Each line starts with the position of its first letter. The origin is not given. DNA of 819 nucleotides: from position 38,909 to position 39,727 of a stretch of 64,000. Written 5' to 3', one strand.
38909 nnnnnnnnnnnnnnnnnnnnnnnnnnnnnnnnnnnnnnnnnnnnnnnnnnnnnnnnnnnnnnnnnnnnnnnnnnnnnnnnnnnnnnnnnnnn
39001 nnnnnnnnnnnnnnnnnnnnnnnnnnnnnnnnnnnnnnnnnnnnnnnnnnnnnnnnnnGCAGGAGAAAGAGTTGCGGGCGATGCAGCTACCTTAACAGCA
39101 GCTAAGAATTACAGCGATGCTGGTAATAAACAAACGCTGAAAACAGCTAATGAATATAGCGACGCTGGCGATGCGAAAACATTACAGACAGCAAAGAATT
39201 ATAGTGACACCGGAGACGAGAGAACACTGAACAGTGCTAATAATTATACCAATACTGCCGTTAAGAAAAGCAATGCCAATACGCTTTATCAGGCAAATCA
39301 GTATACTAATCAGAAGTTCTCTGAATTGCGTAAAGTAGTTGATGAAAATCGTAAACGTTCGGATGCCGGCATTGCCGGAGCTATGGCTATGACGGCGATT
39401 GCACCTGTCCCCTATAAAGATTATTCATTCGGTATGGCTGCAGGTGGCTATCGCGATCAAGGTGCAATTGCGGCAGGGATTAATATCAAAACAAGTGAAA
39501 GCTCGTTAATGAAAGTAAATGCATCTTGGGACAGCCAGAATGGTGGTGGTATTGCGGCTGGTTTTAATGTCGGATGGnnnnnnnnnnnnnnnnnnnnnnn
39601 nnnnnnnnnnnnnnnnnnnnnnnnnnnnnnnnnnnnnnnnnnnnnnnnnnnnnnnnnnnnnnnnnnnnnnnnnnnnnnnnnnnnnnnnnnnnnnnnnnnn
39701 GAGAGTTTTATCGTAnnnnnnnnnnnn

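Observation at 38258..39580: YadA-like trimeric autotransporter between an IS1 copy and an IS graveyard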

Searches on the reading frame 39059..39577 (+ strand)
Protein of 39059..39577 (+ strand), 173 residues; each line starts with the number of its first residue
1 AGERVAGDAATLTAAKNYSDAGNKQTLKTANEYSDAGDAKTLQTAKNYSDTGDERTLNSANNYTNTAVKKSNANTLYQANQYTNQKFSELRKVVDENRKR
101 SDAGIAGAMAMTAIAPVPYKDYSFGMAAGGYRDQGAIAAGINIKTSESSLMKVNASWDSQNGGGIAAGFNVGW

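Call 46: search_solved_structures(query=window:39059-39577:+, max_evalue=10, show_alignments=4)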
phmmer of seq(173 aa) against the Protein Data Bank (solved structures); distinct sequences matched with E-value up to 10: 10.
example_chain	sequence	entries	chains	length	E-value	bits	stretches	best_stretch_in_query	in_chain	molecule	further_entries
3h7x_A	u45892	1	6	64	5.8e-07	33.1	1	54-113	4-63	Adhesin yadA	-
3lt7_A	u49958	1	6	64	9.4e-06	29.1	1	55-112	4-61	Adhesin yadA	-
2lme_A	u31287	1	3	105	2.5e-05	27.8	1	85-173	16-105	Adhesin yadA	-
3lt6_A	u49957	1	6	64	6.9e-05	26.3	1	55-112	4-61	Adhesin yadA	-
3h7z_A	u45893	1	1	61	0.00025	24.5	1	56-110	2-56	Adhesin yadA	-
2gr8_A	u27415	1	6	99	0.00095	22.6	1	94-173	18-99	Adhesin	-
9vnj_A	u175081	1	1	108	0.0046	20.4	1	86-153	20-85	Trimeric autotransporter adhesin AtaA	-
5cwq_A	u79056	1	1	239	0.17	15.3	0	59-115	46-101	Designed helical repeat protein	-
6s18_A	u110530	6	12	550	0.38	14.2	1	36-171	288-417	Aromatic acid chemoreceptor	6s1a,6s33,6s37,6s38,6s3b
6v8i_BJ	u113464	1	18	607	1.5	12.3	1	76-165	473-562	Fiber Lower, gp62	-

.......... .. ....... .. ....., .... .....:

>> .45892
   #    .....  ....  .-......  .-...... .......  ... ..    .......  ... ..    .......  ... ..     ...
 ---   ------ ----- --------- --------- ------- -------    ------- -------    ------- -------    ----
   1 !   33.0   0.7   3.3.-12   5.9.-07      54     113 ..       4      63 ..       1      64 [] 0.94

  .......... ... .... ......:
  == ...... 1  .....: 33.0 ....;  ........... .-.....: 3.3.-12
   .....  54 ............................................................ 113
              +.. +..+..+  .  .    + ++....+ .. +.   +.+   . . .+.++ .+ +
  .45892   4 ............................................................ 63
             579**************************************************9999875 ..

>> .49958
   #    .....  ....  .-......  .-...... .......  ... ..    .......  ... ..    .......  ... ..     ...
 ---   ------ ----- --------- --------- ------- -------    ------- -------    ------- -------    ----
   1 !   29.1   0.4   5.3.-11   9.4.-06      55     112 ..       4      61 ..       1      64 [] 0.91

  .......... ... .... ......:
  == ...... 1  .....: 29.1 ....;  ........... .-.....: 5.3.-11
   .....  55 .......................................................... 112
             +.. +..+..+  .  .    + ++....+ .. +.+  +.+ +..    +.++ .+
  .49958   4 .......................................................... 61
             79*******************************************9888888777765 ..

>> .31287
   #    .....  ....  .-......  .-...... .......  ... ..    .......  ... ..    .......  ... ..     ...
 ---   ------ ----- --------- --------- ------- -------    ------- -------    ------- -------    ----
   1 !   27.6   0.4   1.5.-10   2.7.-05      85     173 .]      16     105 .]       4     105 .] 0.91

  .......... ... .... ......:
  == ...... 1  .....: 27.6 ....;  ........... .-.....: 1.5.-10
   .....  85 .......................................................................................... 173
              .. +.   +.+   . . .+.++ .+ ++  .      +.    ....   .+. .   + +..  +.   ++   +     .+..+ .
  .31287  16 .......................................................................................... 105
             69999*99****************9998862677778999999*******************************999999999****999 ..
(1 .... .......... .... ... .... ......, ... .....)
